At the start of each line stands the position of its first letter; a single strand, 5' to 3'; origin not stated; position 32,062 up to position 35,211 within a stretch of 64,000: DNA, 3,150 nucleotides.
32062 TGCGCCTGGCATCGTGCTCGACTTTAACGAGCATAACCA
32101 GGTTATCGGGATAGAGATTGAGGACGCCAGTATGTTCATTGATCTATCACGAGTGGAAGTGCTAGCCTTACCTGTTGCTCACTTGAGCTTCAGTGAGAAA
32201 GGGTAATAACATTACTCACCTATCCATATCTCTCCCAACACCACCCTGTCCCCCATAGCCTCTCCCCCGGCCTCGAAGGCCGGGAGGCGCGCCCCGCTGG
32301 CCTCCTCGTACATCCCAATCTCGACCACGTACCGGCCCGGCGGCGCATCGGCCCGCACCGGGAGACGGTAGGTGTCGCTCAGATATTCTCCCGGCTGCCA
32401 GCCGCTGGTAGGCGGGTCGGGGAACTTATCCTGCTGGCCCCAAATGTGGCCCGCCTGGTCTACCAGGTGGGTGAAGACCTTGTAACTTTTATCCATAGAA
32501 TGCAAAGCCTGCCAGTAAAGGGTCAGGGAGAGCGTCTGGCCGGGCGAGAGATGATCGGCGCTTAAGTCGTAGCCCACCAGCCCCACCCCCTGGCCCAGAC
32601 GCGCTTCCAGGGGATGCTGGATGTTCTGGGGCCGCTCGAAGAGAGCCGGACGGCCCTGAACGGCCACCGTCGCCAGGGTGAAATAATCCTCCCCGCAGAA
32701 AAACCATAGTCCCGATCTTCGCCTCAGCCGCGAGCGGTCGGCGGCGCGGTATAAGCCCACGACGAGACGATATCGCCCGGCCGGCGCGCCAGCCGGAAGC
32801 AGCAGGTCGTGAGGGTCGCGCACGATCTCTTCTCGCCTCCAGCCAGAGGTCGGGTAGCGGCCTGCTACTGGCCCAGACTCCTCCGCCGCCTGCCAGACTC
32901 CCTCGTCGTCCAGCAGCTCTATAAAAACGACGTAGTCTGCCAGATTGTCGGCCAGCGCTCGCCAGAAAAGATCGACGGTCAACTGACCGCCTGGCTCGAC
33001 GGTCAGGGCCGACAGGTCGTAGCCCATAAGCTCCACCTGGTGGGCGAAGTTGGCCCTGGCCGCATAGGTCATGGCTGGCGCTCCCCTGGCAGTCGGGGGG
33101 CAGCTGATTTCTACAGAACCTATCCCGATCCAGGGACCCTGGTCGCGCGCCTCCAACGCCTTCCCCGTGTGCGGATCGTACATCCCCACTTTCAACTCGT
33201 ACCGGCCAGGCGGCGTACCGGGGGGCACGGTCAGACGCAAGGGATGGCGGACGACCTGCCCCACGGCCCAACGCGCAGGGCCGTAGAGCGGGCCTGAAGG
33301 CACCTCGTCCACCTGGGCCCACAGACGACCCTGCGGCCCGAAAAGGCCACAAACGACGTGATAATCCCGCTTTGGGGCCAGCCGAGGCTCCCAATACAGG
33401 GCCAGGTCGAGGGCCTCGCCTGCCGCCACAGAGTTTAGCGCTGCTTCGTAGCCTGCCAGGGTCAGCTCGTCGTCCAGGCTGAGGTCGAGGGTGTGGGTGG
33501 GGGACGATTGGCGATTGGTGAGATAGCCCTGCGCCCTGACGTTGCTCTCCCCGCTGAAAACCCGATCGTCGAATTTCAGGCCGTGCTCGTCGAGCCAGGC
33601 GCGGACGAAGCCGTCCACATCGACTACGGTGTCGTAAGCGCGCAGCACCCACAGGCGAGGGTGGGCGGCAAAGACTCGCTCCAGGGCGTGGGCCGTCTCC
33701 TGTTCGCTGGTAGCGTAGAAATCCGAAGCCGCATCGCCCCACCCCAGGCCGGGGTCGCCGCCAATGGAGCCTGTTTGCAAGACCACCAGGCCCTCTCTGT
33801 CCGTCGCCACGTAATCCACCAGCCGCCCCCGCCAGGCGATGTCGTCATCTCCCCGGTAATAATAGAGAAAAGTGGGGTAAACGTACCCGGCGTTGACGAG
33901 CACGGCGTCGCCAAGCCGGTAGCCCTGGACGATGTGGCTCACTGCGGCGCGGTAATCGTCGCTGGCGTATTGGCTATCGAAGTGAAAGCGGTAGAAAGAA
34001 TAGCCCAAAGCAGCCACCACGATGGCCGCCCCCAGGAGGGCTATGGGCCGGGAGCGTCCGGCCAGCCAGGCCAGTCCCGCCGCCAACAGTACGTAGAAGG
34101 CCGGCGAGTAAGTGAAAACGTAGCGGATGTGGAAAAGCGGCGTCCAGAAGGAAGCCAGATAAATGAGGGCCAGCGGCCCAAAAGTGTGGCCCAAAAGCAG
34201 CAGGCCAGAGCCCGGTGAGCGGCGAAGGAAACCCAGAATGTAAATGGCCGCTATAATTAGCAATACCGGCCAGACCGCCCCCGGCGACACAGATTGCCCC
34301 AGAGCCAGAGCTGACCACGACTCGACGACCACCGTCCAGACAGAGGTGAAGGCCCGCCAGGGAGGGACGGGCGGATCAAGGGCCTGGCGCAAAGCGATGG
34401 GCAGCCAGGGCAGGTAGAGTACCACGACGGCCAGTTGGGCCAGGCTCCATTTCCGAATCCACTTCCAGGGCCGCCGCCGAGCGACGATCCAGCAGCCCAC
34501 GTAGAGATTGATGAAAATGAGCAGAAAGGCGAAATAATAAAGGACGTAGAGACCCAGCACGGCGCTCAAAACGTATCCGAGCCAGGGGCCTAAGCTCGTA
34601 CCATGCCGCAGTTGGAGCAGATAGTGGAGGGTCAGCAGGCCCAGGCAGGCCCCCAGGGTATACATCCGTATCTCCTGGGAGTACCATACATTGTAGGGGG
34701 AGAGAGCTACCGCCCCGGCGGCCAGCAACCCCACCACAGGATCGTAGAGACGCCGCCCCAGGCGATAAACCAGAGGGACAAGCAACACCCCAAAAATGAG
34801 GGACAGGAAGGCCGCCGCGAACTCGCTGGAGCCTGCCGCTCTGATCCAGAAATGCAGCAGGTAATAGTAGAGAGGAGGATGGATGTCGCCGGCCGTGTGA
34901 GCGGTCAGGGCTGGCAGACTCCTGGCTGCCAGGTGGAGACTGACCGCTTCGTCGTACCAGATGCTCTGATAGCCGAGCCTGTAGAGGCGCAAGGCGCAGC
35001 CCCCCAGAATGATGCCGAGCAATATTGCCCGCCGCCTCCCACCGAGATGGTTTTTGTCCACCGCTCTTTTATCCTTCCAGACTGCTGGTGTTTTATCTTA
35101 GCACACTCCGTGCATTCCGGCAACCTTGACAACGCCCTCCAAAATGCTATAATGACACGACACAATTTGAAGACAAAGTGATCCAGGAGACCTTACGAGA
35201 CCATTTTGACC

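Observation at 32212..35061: Two paralogous GT-C-like membrane proteins share a repeated C-terminal LYW domain of unknown function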

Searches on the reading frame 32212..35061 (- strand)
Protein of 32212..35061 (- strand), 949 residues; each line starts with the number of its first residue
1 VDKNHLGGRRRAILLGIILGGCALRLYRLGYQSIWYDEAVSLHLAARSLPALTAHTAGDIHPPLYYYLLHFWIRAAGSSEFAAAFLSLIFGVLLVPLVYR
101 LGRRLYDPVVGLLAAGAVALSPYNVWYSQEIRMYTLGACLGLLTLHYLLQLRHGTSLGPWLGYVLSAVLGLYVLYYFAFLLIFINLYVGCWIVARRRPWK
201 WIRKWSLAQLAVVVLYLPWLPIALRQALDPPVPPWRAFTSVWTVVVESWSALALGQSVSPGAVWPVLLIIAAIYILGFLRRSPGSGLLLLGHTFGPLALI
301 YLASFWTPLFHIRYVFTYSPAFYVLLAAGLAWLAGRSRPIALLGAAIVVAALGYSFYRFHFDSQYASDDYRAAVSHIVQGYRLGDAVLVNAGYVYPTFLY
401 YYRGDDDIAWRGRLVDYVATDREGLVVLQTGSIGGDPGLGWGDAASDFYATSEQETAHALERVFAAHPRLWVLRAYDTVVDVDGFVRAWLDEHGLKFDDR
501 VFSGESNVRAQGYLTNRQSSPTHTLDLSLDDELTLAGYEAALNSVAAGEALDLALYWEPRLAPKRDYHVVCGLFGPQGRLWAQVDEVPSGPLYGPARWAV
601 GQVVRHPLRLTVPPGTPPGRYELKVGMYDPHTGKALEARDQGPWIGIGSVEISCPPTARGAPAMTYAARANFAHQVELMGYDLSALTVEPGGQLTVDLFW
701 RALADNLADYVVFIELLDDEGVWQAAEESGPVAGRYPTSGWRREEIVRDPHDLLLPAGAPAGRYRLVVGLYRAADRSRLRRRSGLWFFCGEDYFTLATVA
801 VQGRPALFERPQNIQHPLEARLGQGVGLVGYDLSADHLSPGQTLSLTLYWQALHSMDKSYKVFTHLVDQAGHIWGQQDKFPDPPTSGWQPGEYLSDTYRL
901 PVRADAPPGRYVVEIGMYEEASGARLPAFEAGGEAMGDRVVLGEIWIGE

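Call 5: search_protein_families(library=pfam, proteins=[window:32212-35061:-], max_evalue=1)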
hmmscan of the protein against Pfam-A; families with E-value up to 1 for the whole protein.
window:32212-35061:- (949 aa): 3 families
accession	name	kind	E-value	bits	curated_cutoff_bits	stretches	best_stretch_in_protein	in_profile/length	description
PF13231.12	PMT_2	-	3.2e-11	44.1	26.1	1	61-219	2-157/160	Dolichyl-phosphate-mannose-protein mannosyltransferase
PF10633.15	NPCBM_assoc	-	0.021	15.4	24.4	0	599-625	47-73/78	NPCBM-associated, NEW3 domain of alpha-galactosidase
PF02221.20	E1_DerP2_DerF2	-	0.022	15.6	22.7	0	889-921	88-120/133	ML domain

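Call 6: search_protein_families(library=ncbifam, proteins=[window:32212-35061:-], max_evalue=1)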
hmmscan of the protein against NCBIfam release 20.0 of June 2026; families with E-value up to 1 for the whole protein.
window:32212-35061:- (949 aa): 3 families
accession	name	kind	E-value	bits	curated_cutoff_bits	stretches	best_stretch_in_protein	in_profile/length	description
NF052499.1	MnslTaseMT1671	equivalog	2e-10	39.7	900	1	32-390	47-407/523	mannosyltransferase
TIGR03663.1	TIGR03663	subfamily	5.1e-07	29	126.25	1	14-150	4-139/435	flippase activity-associated protein Agl23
TIGR04154.1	archaeo_STT3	subfamily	2.2e-05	23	450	1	78-126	93-141/831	oligosaccharyl transferase, archaeosortase A system-associated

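Call 11: search_solved_structures(query=window:32212-35061:-, max_evalue=1)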
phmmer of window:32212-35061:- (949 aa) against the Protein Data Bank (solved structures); distinct sequences matched with E-value up to 1: 0.

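Call 18: find_homologous_proteins(query=window:32212-35061:-, max_evalue=0.00001)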
Query window:32212-35061:- (949 aa): 1587 proteins with E <= 0.00001 among 8000 candidates; the best 120 are listed.
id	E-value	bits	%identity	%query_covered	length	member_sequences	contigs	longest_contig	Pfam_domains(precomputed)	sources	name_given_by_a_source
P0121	0.0e+0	1859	86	100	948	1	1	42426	PF13231.13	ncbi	-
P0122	0.0e+0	1218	60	97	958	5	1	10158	PF13231.13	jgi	-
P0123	0.0e+0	1209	58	99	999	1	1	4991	PF13231.13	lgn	-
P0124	0.0e+0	1207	60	99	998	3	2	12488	PF13231.13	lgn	-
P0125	0.0e+0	1201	59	97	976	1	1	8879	PF13231.13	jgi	-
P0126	0.0e+0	1199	59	99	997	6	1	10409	PF13231.13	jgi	jgi:uncharacterized membrane protein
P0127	0.0e+0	1197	59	97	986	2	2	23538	PF13231.13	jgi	-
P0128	0.0e+0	1193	59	97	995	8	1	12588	PF13231.13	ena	-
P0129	0.0e+0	1192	60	97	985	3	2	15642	PF13231.13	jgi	jgi:uncharacterized membrane protein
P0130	0.0e+0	1190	59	97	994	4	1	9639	PF13231.13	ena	-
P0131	0.0e+0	1186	57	97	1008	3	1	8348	PF13231.13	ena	-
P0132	0.0e+0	1183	58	97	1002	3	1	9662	PF13231.13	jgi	jgi:mannosyltransferase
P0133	0.0e+0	1182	59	97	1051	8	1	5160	PF13231.13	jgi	-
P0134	0.0e+0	1179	58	98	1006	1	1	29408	PF13231.13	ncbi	-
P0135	0.0e+0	1178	59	97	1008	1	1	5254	PF13231.13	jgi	jgi:uncharacterized membrane protein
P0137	0.0e+0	1172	58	97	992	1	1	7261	PF13231.13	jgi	jgi:uncharacterized membrane protein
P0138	0.0e+0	1165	57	98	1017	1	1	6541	PF13231.13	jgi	jgi:uncharacterized membrane protein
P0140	0.0e+0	1159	57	99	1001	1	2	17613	PF13231.13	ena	-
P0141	0.0e+0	1156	57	97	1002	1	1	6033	PF13231.13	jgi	jgi:mannosyltransferase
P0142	0.0e+0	1153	57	99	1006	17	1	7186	PF13231.13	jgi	jgi:mannosyltransferase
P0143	0.0e+0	1153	56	99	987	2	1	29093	PF13231.13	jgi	jgi:uncharacterized membrane protein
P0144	0.0e+0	1152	57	97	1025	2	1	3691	PF13231.13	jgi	jgi:mannosyltransferase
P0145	0.0e+0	1147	58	97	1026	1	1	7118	PF13231.13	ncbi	-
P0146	0.0e+0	1139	57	97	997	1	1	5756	PF13231.13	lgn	-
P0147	0.0e+0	1060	53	98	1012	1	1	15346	PF21226.5,PF13231.13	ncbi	-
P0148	0.0e+0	1059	53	99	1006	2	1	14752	PF13231.13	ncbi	ncbi:MAG: glycosyltransferase family 39 protein [Anaerolineae bacterium]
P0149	1.7e-298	1011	51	99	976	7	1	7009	PF13231.13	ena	-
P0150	8.1e-290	982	50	99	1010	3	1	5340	PF13231.13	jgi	jgi:hypothetical protein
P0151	2.2e-284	965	58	81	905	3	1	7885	PF13231.13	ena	-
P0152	3.3e-280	951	48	99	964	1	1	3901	PF13231.13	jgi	jgi:4-amino-4-deoxy-L-arabinose transferase-like glycosyltransferase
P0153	3.9e-279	947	48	98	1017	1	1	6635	PF13231.13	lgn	-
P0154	3.9e-274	931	47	99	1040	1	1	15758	PF13231.13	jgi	jgi:hypothetical protein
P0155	8.9e-269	913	49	97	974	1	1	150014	PF13231.13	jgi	jgi:uncharacterized membrane protein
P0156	1.2e-263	896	46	64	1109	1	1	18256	PF13231.13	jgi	jgi:hypothetical protein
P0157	3.8e-261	888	48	97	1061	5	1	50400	PF13231.13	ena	-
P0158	4.8e-258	877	48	98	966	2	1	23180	PF13231.13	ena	-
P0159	1.6e-257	876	49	98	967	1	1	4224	PF13231.13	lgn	-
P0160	3.3e-256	871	48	97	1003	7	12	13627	PF13231.13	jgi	jgi:hypothetical protein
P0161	1.3e-253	863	48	97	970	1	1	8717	PF10633.16,PF13231.13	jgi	-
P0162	2.5e-252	858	47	99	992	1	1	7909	PF13231.13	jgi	jgi:4-amino-4-deoxy-L-arabinose transferase-like glycosyltransferase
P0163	6.3e-252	857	49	98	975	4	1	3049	PF13231.13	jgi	jgi:hypothetical protein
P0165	7.4e-251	854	48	98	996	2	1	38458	PF13231.13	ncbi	-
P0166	8.6e-250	850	48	97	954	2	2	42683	PF13231.13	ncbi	-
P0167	1.1e-249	850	48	97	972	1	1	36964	PF13231.13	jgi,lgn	jgi:hypothetical protein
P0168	1.3e-249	849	49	97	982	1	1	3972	PF13231.13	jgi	jgi:4-amino-4-deoxy-L-arabinose transferase-like glycosyltransferase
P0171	1.1e-248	846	47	97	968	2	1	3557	PF13231.13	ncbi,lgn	-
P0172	1.6e-248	846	46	98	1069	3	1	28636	PF13231.13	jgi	jgi:hypothetical protein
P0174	4.4e-247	841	48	98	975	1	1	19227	PF13231.13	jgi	-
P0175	1.3e-246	839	47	99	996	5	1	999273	PF13231.13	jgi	jgi:mannosyltransferase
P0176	3.3e-246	838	47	99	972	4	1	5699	PF13231.13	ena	-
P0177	8.9e-246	837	46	100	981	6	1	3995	PF13231.13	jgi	jgi:mannosyltransferase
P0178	1.1e-245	836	46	98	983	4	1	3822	PF13231.13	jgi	-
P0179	1.3e-245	836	47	99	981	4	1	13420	PF13231.13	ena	-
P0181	1.7e-244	832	47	98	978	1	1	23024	PF13231.13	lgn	-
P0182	3.3e-244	832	47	99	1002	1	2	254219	PF13231.13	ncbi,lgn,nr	ncbi:MAG: glycosyltransferase family 39 protein [Anaerolineae bacterium]|nr:glycosyltransferase fami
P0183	5.4e-244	831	47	99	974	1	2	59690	PF13231.13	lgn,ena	-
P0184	8.4e-244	830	46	97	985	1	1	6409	PF13231.13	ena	-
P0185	1.5e-243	829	48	99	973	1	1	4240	PF13231.13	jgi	jgi:hypothetical protein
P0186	1.7e-243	829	47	99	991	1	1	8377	PF13231.13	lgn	-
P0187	1.7e-243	829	48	99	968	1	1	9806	PF13231.13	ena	-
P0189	4.3e-243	828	47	97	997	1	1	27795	PF13231.13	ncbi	-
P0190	5.6e-243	827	47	97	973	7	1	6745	PF13231.13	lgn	-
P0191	6.3e-243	827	48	97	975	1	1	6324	PF13231.13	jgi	jgi:hypothetical protein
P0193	1.2e-242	826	46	98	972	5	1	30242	PF13231.13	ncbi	-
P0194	1.3e-242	826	48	97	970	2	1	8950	PF13231.13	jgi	-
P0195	2.1e-242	826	47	99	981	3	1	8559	PF13231.13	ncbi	-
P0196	5.3e-242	824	46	100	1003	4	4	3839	PF13231.13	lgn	-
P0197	1.8e-241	822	46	98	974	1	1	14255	PF13231.13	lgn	-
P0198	2.2e-241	822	47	97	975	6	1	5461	PF13231.13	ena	-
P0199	2.9e-241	822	48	99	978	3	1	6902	PF13231.13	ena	-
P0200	7.2e-241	820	46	97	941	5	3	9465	PF13231.13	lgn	-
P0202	1.6e-240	819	47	98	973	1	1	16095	PF13231.13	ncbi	-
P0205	8.4e-240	817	46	100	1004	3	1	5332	PF13231.13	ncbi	-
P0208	1.8e-238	813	46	97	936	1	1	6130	PF13231.13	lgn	-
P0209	3.0e-238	812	46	97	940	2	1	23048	PF13231.13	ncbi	-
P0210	8.9e-238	810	45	99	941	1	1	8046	PF13231.13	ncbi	-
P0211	1.1e-237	810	46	99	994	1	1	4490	PF13231.13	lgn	-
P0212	1.2e-237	810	46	99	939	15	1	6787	PF13231.13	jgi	jgi:hypothetical protein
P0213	2.3e-237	809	46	99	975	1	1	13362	PF13231.13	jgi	jgi:hypothetical protein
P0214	4.6e-237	808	47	98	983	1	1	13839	PF13231.13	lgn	-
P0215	6.4e-237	807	47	98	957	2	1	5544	PF13231.13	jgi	jgi:hypothetical protein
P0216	7.6e-237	807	47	99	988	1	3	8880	PF13231.13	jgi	jgi:uncharacterized membrane protein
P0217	1.3e-236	806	47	97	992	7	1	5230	PF13231.13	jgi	jgi:mannosyltransferase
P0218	2.9e-236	805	45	99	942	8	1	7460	PF13231.13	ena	-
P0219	4.9e-236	804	45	99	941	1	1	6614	PF13231.13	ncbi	-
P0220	1.1e-235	803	44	99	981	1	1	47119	PF13231.13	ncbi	-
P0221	2.2e-235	802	46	99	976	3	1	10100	PF13231.13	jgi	jgi:uncharacterized membrane protein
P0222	2.7e-235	802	45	98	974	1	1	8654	PF21226.5,PF13231.13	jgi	jgi:4-amino-4-deoxy-L-arabinose transferase-like glycosyltransferase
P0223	3.3e-235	802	45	99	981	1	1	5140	PF13231.13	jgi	jgi:4-amino-4-deoxy-L-arabinose transferase-like glycosyltransferase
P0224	5.9e-235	801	47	99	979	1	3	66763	PF13231.13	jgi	jgi:hypothetical protein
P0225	1.4e-234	800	46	97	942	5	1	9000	PF14524.13,PF13231.13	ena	-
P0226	2.5e-234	799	45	94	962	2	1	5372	PF13231.13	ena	-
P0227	5.7e-234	798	46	99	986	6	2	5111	PF13231.13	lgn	-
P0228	7.5e-234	797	45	100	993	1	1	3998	PF13231.13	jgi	jgi:hypothetical protein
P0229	4.2e-233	795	45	98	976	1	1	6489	PF13231.13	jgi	jgi:hypothetical protein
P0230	8.9e-233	794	47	99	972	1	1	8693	PF13231.13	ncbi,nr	ncbi:MAG: glycosyltransferase family 39 protein [Anaerolineae bacterium]|nr:glycosyltransferase fami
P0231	9.4e-233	794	46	96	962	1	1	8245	PF13231.13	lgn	-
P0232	1.9e-232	793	45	99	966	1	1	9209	PF13231.13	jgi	jgi:4-amino-4-deoxy-L-arabinose transferase-like glycosyltransferase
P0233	3.2e-232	792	47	98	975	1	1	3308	PF13231.13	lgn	-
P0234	1.8e-231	789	46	100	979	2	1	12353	PF02516.21,PF13231.13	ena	-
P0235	2.5e-231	789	50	82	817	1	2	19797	PF13231.13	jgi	jgi:mannosyltransferase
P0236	3.1e-231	789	47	97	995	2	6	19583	PF13231.13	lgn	-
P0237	1.1e-230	787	44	99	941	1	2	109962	PF13231.13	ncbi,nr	ncbi:MAG: glycosyltransferase family 39 protein [Anaerolineae bacterium]|nr:glycosyltransferase fami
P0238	2.1e-229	782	46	99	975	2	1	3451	PF13231.13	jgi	jgi:uncharacterized membrane protein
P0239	2.3e-229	782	45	95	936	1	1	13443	PF13231.13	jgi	jgi:hypothetical protein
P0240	4.2e-229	782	46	97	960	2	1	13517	PF13231.13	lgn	-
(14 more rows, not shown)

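Call 23: list_cluster_members(proteins=[window:32215-35058:-, window:45643-48387:+, P0121, P0243])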
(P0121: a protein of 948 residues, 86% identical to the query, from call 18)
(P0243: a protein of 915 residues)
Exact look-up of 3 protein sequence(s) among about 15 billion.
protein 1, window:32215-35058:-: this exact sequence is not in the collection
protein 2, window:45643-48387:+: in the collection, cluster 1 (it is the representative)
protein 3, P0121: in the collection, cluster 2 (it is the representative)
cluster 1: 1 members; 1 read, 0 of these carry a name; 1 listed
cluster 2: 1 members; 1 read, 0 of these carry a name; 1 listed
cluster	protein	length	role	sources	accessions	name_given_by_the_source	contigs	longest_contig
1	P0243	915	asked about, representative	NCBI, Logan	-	-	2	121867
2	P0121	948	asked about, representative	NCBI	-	-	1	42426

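Call 35: predict_structure(protein=window:32212-35061:-)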
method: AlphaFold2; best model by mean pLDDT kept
length: 949 residues; sequences in the alignment: 1
mean_pLDDT: 39.3   pTM: 0.28
mean pLDDT of the five models: 39.3, 34.2, 32.6, 32.1, 32.0
residues with pLDDT >= 90: 0; 70-90: 15; 50-70: 65; < 50: 869
segments of 3 or more residues with pLDDT < 50: 1-77, 79-90, 92-101, 103-140, 142-179, 181-205, 207-267, 273-276, 278-325, 327-343, 345-351, 353-566, 588-607, 633-635, 637-642, 655-665, 671-690, 696-949
pLDDT, mean of each block of 10 residues (from residue 1): 40 46 41 34 33 35 40 42 46 44 42 42 39 44 47 44 46 46 45 43 44 44 40 42 47 44 46 48 47 44 38 36 46 43 48 43 38 42 34 31 34 37 32 30 33 41 41 31 43 39 33 26 25 35 34 31 44 71 54 36 43 64 65 45 57 52 48 36 42 45 32 33 34 28 29 30 32 31 23 24 25 27 29 34 37 40 42 38 44 39 35 30 27 28 28
secondary structure, 60 per line:
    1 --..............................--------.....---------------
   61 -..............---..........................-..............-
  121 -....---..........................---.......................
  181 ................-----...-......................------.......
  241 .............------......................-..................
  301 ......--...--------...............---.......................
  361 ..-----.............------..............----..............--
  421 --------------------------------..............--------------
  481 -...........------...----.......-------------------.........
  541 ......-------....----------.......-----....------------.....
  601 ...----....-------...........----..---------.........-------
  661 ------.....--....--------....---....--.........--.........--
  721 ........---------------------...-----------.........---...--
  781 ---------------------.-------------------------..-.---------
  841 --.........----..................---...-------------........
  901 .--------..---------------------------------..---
elements in order (helices of 4 or more, strands of 3 or more residues): H3-32 H41-45 H62-75 H79-104 H106-119 H122-125 H129-154 H158-196 H206-227 H234-253 H260-281 H283-306 H320-334 H338-362 H368-380 H387-400 H405-418 H453-466 H482-492 H506-512 H532-546 H554-557 E568-574 E580-583 H596-603 E608-611 E619-629 E645-653 E667-671 H674-677 E686-689 E693-696 H699-707 E710-718 H721-728 E764-772 E843-851 H856-873 E893-901

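Call 55: find_encoding_contigs(protein=P0175, flank=10000, max_places=2)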
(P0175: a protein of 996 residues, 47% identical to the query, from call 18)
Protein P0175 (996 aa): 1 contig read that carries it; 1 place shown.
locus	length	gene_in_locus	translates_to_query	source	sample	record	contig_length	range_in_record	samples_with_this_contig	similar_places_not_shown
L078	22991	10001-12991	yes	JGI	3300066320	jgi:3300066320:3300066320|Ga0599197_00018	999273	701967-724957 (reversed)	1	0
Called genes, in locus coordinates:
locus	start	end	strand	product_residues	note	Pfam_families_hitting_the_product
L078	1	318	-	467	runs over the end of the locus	PF01545:Cation_efflux, PF16916:ZT_dimer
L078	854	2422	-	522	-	PF00005:ABC_tran, PF13304:AAA_21 (faint), PF00005:ABC_tran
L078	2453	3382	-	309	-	PF02653:BPD_transp_2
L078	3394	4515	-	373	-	PF02653:BPD_transp_2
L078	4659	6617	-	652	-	PF12974:Phosphonate-bd, PF13379:NMT1_2 (weak), PF13531:SBP_bac_11 (faint), PF09084:NMT1, PF16868:NMT1_3 (weak), PF02608:Bmp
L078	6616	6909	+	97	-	-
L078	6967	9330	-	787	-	PF13491:FtsK_4TM, PF17854:FtsK_alpha, PF01580:FtsK_SpoIIIE, PF09397:FtsK_gamma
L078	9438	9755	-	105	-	-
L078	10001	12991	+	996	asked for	PF13231:PMT_2 (weak)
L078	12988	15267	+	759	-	PF00512:HisKA, PF02518:HATPase_c, PF00072:Response_reg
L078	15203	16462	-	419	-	PF00072:Response_reg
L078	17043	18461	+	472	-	PF01547:SBP_bac_1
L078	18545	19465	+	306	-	PF00528:BPD_transp_1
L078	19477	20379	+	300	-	PF00528:BPD_transp_1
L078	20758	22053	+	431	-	PF01882:DUF58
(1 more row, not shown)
